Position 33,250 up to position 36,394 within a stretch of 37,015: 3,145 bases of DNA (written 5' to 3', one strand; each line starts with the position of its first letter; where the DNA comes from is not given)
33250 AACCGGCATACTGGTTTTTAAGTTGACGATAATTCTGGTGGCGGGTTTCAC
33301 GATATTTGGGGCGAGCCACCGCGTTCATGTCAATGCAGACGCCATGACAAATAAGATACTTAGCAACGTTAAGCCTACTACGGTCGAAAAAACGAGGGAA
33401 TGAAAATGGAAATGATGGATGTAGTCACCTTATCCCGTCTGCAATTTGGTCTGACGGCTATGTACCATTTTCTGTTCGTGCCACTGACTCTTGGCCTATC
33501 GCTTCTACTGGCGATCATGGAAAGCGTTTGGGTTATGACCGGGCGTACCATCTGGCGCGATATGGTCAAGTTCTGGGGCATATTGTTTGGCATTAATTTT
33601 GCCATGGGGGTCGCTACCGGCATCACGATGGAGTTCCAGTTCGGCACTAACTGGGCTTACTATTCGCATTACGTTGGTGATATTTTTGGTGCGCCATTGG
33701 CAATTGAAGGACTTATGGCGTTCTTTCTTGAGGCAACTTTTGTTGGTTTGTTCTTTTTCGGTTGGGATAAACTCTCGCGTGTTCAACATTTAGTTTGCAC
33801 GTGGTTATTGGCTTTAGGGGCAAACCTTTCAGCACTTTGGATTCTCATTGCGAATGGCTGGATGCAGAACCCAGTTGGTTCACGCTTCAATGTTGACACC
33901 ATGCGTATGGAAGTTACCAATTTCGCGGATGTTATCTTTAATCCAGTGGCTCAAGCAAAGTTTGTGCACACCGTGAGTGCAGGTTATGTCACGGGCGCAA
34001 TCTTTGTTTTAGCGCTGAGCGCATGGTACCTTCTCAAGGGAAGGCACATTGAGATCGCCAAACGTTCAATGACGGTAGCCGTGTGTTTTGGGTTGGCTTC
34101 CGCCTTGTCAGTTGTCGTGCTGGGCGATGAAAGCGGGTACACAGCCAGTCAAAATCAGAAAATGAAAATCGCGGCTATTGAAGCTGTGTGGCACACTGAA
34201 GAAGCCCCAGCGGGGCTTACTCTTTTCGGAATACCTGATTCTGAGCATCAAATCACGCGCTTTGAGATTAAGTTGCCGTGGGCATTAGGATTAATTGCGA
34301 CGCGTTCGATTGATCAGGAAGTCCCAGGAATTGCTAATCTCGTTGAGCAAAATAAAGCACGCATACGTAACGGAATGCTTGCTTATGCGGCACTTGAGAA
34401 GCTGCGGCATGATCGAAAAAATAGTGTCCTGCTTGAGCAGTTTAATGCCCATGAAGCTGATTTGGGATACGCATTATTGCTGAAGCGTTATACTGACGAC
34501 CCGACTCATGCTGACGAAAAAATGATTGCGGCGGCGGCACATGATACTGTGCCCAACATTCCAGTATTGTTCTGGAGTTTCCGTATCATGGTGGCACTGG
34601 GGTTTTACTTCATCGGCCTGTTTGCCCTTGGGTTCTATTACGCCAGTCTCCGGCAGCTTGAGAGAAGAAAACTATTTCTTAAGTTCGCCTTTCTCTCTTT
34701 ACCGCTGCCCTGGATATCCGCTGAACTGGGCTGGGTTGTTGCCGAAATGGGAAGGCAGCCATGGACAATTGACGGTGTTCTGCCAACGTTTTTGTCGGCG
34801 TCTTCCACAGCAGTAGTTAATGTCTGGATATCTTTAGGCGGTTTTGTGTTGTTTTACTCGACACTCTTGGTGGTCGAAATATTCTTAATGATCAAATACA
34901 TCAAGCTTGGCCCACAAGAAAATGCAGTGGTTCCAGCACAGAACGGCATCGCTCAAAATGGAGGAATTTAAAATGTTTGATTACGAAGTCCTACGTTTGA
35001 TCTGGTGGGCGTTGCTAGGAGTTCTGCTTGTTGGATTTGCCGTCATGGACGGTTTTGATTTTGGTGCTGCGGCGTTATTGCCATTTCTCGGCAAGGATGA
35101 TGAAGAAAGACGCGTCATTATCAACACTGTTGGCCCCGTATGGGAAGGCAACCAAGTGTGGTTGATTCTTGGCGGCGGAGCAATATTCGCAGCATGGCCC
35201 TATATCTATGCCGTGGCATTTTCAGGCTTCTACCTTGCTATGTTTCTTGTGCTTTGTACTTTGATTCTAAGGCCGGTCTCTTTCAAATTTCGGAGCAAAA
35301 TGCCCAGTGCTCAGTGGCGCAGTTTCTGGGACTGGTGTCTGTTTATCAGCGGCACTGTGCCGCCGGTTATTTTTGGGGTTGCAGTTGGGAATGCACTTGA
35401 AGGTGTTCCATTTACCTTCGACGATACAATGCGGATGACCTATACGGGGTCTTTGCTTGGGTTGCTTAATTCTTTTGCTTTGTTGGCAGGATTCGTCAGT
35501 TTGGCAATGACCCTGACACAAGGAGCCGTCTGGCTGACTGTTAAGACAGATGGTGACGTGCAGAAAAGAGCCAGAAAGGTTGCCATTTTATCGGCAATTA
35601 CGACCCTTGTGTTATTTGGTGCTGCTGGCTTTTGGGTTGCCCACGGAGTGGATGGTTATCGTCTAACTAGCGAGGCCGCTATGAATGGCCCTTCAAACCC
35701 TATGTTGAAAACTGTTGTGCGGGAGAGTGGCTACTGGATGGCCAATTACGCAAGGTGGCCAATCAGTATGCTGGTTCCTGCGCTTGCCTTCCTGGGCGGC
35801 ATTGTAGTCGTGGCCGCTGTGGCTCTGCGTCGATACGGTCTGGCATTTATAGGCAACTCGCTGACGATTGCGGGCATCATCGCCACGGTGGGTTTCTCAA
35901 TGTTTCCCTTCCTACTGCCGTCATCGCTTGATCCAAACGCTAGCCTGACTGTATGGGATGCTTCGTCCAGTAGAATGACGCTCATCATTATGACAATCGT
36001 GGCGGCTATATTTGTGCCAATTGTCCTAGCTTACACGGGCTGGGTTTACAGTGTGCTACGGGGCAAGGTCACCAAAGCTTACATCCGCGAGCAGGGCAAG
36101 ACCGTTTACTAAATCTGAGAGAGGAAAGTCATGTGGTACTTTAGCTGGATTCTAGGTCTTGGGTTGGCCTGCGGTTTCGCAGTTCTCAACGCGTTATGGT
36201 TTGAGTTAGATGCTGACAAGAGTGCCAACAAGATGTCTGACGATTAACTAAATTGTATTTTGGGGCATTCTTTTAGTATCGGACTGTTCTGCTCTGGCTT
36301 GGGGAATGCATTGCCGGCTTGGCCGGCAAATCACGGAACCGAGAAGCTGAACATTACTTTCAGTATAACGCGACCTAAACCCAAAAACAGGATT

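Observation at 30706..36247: sqr is chained to cydABX through DUF2892 x2, a Cys-free ArsR, an AhpD-like protein and a CydP-like peptide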

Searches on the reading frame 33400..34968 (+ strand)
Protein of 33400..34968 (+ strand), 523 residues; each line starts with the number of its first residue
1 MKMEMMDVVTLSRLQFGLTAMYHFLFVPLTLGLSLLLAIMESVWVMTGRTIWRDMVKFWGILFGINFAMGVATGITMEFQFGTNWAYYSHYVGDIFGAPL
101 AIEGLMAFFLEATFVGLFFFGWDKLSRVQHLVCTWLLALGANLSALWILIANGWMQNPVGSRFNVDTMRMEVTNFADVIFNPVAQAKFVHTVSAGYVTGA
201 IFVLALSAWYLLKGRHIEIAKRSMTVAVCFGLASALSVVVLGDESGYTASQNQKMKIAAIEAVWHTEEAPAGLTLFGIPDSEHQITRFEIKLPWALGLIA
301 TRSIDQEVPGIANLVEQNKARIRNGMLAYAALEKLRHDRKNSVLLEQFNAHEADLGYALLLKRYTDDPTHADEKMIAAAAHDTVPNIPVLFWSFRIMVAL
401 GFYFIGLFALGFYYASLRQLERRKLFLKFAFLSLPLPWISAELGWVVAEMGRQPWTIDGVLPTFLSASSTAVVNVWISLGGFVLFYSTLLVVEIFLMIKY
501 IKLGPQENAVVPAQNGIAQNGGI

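Call 6: search_protein_families(library=pfam, proteins=[window:33400-34968:+], max_evalue=0.01)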
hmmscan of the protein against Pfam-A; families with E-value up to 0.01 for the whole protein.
window:33400-34968:+ (523 aa): 1 family
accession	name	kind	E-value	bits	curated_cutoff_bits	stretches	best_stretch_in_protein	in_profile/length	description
PF01654.22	Cyt_bd_oxida_I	-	3.8e-171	569.7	26.2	1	11-505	1-418/418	Cytochrome bd terminal oxidase subunit I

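Call 7: search_protein_families(library=ncbifam, proteins=[window:33400-34968:+], max_evalue=0.01)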
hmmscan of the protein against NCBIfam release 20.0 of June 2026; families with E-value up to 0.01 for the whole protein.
window:33400-34968:+ (523 aa): 2 families
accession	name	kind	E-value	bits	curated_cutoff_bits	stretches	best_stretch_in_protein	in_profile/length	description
NF011677.0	PRK15097.1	equivalog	1.2e-224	746.9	968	1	5-506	1-502/522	cytochrome ubiquinol oxidase subunit I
NF011609.0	PRK15035.1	equivalog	2e-183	611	1025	1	5-506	1-502/514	cytochrome bd-II oxidase subunit 1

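Call 19: find_homologous_proteins(query=window:33400-34968:+, max_evalue=1e-50)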
Query window:33400-34968:+ (523 aa): 8000 proteins with E <= 1e-50 among 8000 candidates; the best 120 are listed.
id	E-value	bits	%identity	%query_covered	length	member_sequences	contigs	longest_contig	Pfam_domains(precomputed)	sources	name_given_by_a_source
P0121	0.0e+0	1163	99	100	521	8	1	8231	PF01654.23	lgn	-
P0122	0.0e+0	1017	84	99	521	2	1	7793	PF01654.23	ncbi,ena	-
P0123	9.8e-293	990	84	99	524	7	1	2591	PF01654.23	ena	-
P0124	3.5e-291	985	83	97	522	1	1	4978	PF01654.23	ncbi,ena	-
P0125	5.7e-289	977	84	98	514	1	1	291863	PF01654.23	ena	-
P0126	1.4e-287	973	82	98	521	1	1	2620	PF01654.23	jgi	jgi:cytochrome d ubiquinol oxidase subunit I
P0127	2.2e-286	969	83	97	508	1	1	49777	PF01654.23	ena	-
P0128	8.3e-282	954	81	99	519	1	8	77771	PF01654.23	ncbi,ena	-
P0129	1.7e-280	949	81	98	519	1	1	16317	PF01654.23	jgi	jgi:cytochrome d ubiquinol oxidase subunit I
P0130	9.1e-280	947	82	96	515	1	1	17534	PF01654.23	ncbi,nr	ncbi:MAG: cytochrome ubiquinol oxidase subunit I [Alphaproteobacteria bacterium]|nr:cytochrome ubiqu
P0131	6.8e-279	944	81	96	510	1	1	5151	PF01654.23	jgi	-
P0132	1.6e-278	943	82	96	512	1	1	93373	PF01654.23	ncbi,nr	ncbi:MAG: cytochrome ubiquinol oxidase subunit I [Alphaproteobacteria bacterium]|nr:cytochrome ubiqu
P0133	2.7e-274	929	81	96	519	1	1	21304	PF01654.23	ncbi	-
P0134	3.7e-274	928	80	97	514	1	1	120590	PF01654.23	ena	-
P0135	3.8e-269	912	77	97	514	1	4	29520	PF01654.23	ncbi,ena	-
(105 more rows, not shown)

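Call 20: find_encoding_contigs(protein=P0125, flank=8000, max_places=2)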
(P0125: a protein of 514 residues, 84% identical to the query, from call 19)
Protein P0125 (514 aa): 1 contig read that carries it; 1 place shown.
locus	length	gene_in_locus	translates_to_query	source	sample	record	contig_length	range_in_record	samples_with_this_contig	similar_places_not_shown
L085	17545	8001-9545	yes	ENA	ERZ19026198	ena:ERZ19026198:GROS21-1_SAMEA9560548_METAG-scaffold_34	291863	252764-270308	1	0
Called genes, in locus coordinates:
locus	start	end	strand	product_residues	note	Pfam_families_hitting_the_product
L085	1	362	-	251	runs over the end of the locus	PF00460:Flg_bb_rod, PF22692:LlgE_F_G_D1, PF06429:Flg_bbr_C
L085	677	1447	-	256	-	PF04333:MlaA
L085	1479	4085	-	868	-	PF03176:MMPL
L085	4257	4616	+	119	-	PF11969:DcpS_C, PF01230:HIT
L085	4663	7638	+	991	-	PF02463:SMC_N (faint), PF13191:AAA_16 (faint), PF13304:AAA_21 (faint), PF13481:AAA_25 (faint), PF13555:AAA_29 (faint), PF17760:UvrA_inter, PF17755:UvrA_DNA-bind, PF00005:ABC_tran (weak), +2 more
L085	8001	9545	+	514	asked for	PF01654:Cyt_bd_oxida_I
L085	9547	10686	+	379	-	PF02322:Cyt_bd_oxida_II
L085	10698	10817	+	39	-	PF08173:YbgT_YccB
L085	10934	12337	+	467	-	PF00675:Peptidase_M16, PF05193:Peptidase_M16_C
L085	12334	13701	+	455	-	PF05193:Peptidase_M16_C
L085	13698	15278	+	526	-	PF00342:PGI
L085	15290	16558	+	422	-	-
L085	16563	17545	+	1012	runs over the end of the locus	PF18327:PRODH (weak), PF14850:Pro_dh-DNA_bdg, PF01619:Pro_dh, PF00171:Aldedh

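Call 21: find_encoding_contigs(protein=P0122, flank=8000, max_places=2)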
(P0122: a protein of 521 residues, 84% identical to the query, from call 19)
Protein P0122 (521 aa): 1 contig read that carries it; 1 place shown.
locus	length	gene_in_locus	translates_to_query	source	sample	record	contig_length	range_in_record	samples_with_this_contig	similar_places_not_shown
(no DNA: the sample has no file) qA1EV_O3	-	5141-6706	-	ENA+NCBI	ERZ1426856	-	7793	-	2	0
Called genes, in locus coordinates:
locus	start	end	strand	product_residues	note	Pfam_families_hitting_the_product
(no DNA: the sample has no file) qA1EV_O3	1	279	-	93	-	?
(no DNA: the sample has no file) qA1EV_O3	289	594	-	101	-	-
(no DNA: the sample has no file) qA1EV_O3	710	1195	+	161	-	PF09917:DUF2147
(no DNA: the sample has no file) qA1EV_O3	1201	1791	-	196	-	-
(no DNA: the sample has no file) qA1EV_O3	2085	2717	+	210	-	PF00583:Acetyltransf_1 (weak), PF08445:FR47 (weak)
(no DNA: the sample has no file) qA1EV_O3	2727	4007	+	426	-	PF20706:GT4-conflict (weak), PF00534:Glycos_transf_1, PF13692:Glyco_trans_1_4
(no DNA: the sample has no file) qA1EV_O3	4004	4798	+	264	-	PF02585:PIG-L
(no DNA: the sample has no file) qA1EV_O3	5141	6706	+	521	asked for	PF01654:Cyt_bd_oxida_I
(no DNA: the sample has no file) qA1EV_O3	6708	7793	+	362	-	?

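Call 22: find_encoding_contigs(protein=P0127, flank=8000, max_places=2)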
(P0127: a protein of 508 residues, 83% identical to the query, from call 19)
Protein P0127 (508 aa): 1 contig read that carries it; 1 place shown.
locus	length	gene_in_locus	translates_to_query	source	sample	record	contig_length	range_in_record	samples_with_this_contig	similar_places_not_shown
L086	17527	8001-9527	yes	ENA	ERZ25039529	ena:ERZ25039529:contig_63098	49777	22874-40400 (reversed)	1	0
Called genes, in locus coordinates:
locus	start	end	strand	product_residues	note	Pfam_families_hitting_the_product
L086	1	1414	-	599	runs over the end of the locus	PF00664:ABC_membrane, PF00005:ABC_tran, PF02463:SMC_N (weak)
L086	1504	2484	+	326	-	PF01734:Patatin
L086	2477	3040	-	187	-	-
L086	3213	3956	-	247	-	-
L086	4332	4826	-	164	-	-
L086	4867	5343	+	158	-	PF04386:SspB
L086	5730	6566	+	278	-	-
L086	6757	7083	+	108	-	PF14213:DUF4325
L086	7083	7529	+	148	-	-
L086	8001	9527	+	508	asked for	PF01654:Cyt_bd_oxida_I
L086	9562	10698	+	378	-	PF02322:Cyt_bd_oxida_II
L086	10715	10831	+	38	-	PF08173:YbgT_YccB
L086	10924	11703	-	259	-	PF00586:AIRS, PF02769:AIRS_C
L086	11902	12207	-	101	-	PF02769:AIRS_C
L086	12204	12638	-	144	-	PF02769:AIRS_C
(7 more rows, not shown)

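Call 65: search_solved_structures(query=window:33400-34968:+, max_evalue=1e-50, show_alignments=1)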
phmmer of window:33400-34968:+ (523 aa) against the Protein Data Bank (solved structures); distinct sequences matched with E-value up to 1e-50: 5.
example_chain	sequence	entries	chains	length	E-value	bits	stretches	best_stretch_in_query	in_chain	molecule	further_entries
6rko_A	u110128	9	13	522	8.1e-204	681.3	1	5-506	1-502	Cytochrome bd-I ubiquinol oxidase subunit 1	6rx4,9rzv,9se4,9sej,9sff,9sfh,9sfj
7ose_A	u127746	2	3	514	3.2e-175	587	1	5-507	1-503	Cytochrome bd-II ubiquinol oxidase subunit 1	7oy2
7nkz_A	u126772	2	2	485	2.6e-95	323.4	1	6-319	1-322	Probable integral membrane cytochrome D ubiquinol oxidase (Subunit I) CydA (Cytochrome BD-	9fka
7d5i_A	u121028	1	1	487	1.4e-93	317.6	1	6-301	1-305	Cytochrome D ubiquinol oxidase subunit 1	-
8b4o_A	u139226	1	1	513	6e-80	272.6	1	6-298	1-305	Cytochrome BD ubiquinol oxidase subunit I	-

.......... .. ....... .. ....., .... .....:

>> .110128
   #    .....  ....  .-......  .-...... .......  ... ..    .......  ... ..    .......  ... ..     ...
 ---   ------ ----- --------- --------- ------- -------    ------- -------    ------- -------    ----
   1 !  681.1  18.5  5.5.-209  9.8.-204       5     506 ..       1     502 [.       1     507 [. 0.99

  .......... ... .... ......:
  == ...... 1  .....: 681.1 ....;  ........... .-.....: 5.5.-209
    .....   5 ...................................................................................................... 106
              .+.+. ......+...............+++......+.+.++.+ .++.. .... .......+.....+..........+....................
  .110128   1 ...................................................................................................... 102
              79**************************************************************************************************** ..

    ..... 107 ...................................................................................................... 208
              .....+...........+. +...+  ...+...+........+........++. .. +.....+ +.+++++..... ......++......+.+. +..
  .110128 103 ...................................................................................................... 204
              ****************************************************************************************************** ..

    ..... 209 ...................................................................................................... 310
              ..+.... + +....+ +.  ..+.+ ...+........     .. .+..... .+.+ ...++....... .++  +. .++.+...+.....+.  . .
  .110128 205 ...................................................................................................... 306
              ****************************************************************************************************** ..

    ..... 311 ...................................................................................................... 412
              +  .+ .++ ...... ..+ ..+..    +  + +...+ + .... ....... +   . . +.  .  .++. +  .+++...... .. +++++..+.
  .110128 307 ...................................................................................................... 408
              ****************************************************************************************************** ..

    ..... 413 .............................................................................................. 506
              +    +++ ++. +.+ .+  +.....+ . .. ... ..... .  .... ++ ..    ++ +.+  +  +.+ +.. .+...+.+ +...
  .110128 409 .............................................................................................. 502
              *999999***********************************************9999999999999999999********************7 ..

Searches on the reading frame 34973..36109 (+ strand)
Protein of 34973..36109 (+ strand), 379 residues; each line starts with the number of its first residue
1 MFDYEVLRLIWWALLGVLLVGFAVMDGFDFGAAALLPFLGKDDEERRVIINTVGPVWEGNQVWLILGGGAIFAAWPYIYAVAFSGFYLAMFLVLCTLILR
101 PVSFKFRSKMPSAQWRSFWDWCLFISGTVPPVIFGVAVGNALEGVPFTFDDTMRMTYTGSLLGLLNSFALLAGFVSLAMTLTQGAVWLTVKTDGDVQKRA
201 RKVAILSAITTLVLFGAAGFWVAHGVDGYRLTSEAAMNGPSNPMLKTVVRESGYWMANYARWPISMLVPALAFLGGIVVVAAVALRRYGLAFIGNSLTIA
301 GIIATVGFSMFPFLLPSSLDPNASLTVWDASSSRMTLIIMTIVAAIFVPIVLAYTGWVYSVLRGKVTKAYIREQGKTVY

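Call 6: search_protein_families(library=pfam, proteins=[window:34973-36109:+], max_evalue=0.01)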
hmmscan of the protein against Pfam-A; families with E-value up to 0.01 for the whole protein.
window:34973-36109:+ (379 aa): 1 family
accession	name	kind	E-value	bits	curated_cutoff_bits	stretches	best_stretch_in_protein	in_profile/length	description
PF02322.20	Cyt_bd_oxida_II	-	8.2e-106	354.2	35.6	1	7-361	1-301/302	Cytochrome bd terminal oxidase subunit II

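Call 7: search_protein_families(library=ncbifam, proteins=[window:34973-36109:+], max_evalue=0.01)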
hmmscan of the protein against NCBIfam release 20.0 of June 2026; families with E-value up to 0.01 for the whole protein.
window:34973-36109:+ (379 aa): 3 families
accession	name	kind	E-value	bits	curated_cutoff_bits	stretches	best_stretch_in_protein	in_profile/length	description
TIGR00203.1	cydB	equivalog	7.6e-143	476.3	117.3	1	1-379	1-378/378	cytochrome d ubiquinol oxidase subunit II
NF011579.0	PRK15003.1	equivalog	9.1e-135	449.7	718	1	1-379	1-379/379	cytochrome d ubiquinol oxidase subunit II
NF011602.0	PRK15028.1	equivalog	7.9e-126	420.5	681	1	1-379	1-378/378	cytochrome d ubiquinol oxidase subunit II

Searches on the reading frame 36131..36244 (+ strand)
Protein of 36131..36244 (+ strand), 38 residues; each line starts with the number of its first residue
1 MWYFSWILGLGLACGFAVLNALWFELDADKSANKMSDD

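Call 6: search_protein_families(library=pfam, proteins=[window:36131-36244:+], max_evalue=0.01)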
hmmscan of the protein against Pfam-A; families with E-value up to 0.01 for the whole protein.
window:36131-36244:+ (38 aa): 1 family
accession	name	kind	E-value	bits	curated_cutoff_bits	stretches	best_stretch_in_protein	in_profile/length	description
PF08173.16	YbgT_YccB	-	5.4e-15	55.6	26.2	1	1-26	1-26/27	Membrane bound YbgT-like protein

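Call 7: search_protein_families(library=ncbifam, proteins=[window:36131-36244:+], max_evalue=0.01)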
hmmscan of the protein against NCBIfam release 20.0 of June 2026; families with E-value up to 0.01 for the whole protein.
window:36131-36244:+ (38 aa): 1 family
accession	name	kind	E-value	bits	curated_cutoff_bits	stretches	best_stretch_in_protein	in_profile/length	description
TIGR02106.1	cyd_oper_ybgT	equivalog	8.7e-18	64.3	31.6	1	1-27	1-27/30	cytochrome bd-I oxidase subunit CydX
